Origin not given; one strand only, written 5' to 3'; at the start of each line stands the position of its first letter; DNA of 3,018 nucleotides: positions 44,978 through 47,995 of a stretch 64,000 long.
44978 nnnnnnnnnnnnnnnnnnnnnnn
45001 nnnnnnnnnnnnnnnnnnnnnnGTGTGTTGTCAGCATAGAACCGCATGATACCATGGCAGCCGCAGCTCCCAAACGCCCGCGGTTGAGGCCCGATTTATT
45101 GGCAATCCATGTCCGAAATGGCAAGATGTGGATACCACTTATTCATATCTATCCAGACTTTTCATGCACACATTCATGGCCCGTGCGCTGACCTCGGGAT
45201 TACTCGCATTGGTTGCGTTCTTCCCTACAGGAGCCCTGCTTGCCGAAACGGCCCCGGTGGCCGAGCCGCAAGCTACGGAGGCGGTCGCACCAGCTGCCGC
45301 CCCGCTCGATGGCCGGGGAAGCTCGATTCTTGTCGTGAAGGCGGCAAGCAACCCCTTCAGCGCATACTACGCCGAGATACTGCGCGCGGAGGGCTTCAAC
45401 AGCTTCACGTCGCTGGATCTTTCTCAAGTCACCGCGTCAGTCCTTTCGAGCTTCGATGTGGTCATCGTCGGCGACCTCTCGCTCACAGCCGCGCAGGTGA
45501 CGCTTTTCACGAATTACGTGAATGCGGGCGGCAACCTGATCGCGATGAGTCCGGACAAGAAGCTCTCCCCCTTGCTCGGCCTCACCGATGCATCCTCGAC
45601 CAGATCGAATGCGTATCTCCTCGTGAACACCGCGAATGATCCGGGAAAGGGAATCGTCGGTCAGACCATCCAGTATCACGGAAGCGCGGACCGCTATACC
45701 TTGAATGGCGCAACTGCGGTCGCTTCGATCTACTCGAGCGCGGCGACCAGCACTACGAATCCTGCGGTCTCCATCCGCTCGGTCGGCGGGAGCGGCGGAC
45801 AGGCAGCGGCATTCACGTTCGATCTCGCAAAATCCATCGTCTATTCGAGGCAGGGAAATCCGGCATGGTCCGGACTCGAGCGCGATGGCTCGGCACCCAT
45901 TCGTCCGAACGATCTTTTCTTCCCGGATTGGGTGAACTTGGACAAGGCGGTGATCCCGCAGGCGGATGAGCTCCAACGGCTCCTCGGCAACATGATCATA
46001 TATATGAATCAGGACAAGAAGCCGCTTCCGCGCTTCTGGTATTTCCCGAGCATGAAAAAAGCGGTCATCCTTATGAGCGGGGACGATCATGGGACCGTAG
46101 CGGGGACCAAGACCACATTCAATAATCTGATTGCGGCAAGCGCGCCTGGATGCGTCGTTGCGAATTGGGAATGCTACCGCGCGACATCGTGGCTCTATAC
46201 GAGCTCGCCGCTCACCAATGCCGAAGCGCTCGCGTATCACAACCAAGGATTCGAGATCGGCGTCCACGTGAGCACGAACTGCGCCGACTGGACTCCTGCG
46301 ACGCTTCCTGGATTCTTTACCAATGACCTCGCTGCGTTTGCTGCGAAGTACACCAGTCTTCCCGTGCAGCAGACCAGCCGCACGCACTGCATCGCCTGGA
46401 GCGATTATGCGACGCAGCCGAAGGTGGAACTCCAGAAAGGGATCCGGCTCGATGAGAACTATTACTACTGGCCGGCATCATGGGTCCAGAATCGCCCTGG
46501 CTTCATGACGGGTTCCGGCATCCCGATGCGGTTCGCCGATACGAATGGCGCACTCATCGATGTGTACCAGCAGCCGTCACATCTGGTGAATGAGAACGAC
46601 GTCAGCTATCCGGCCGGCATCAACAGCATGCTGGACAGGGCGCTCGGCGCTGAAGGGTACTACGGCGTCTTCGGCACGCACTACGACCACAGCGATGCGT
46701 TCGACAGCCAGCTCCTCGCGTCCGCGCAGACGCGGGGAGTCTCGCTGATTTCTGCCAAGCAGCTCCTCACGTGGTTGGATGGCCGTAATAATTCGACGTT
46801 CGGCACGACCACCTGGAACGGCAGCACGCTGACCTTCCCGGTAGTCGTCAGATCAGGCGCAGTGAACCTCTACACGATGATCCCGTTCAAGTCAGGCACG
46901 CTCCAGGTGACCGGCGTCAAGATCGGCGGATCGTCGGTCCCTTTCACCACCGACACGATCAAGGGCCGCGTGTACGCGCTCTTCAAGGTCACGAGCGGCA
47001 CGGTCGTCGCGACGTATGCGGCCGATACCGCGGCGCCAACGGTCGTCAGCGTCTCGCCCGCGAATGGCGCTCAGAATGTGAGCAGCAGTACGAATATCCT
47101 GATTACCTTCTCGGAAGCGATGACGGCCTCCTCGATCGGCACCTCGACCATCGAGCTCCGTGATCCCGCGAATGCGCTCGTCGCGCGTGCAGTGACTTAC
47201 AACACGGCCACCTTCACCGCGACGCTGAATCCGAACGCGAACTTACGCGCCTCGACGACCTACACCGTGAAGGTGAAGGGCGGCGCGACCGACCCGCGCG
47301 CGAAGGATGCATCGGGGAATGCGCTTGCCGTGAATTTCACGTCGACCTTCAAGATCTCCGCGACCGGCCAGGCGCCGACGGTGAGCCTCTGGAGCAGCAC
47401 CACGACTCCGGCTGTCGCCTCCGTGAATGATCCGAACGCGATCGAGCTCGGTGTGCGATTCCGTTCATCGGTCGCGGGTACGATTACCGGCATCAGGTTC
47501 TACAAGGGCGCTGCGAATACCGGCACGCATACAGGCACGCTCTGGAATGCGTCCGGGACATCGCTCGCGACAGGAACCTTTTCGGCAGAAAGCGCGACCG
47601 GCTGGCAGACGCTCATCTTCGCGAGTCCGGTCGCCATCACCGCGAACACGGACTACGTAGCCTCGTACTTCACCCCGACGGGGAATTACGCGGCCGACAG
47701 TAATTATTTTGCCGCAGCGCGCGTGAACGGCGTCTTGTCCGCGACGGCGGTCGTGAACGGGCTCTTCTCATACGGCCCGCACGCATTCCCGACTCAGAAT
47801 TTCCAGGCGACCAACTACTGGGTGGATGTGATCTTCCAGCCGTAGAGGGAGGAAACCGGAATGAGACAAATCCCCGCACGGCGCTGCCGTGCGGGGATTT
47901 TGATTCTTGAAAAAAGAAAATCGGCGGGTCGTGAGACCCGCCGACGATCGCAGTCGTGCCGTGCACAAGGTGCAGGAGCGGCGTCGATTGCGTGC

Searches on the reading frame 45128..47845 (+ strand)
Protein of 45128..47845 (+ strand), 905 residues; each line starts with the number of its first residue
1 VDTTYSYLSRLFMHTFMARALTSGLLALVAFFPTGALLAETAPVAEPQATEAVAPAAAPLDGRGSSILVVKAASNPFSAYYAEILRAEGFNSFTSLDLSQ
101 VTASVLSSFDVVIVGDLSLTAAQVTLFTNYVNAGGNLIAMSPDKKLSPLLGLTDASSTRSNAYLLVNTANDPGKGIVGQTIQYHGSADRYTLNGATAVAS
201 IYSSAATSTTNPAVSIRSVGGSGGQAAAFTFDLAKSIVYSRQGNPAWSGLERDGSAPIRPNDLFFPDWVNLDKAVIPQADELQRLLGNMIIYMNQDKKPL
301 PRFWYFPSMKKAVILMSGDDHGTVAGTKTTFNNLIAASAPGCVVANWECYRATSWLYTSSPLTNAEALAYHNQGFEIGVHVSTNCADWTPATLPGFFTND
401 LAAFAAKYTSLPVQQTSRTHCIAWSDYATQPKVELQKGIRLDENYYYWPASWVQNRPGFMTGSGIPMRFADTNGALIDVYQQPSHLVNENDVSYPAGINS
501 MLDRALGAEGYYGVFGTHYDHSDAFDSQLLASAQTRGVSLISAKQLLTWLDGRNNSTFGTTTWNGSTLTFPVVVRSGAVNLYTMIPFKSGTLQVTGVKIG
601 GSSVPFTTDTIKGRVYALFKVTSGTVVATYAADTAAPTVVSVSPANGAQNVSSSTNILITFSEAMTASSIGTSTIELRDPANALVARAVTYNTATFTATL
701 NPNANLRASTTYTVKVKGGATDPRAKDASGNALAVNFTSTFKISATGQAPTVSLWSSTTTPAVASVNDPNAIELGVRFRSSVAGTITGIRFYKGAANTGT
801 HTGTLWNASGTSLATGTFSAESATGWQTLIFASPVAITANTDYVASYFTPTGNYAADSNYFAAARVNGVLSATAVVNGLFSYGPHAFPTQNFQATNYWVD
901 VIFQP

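Call 62: search_protein_families(library=pfam, proteins=[window:45128-47845:+], max_evalue=0.00001)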
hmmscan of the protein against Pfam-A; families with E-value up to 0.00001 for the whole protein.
window:45128-47845:+ (905 aa): 2 families
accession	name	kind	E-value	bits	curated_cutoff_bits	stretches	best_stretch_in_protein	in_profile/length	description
PF13313.11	DUF4082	-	6.8e-54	182.2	28.4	1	759-899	2-143/143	Domain of unknown function (DUF4082)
PF13205.12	Big_5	-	5.3e-20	72.5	23.6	1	633-741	1-103/105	Bacterial Ig-like domain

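Call 70: search_protein_families(library=padloc, proteins=[L078:6915-8516:+, L078:4869-5429:+, L078:5593-5907:+], max_evalue=0.01)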
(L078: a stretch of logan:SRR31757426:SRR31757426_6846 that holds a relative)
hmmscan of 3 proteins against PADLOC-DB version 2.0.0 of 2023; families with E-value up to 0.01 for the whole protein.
L078:6915-8516:+ (533 aa): 155 families (the best 25 are shown)
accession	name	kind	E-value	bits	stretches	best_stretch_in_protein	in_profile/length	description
PDLC02358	Old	-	6e-65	218.1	1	1-409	2-423/578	Old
PDLC02979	AriA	-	1.2e-35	122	2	194-326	238-373/373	-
PDLC02915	ATPase-Toprim_I-B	-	3.1e-26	90.3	2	1-86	1-90/623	-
PDLC00067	GajA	-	1.9e-21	74.2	2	2-81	4-88/604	AAA ATPase domain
PDLC00066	GajA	-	8.5e-21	72.1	2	253-391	252-389/567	AAA ATPase domain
PDLC00070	GajA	-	1.5e-20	71.3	2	221-353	232-363/596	AAA ATPase domain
PDLC00081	GajA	-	3.5e-20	70.2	2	253-394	257-393/574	AAA ATPase domain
PDLC02980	AriA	-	8.6e-20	69.9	2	236-326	221-303/304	-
PDLC00075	GajA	-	1.2e-18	65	2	141-410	140-395/536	AAA ATPase domain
PDLC04178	HEC-01A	-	1.9e-18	64.7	2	2-43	8-49/399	-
PDLC03878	NsnB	-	4.5e-18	64.1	1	3-324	2-279/345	-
PDLC02981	AriAB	-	2.1e-17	61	2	279-394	328-451/694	-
PDLC00094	GajA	-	3.4e-17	60.1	2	1-42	1-42/569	AAA ATPase domain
PDLC00086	GajA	-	3.9e-17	60.3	2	1-43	1-43/600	AAA ATPase domain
PDLC00091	GajA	-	5e-17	60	2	261-383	277-401/627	AAA ATPase domain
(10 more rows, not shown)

L078:4869-5429:+ (186 aa): 0 families

L078:5593-5907:+ (104 aa): 0 families
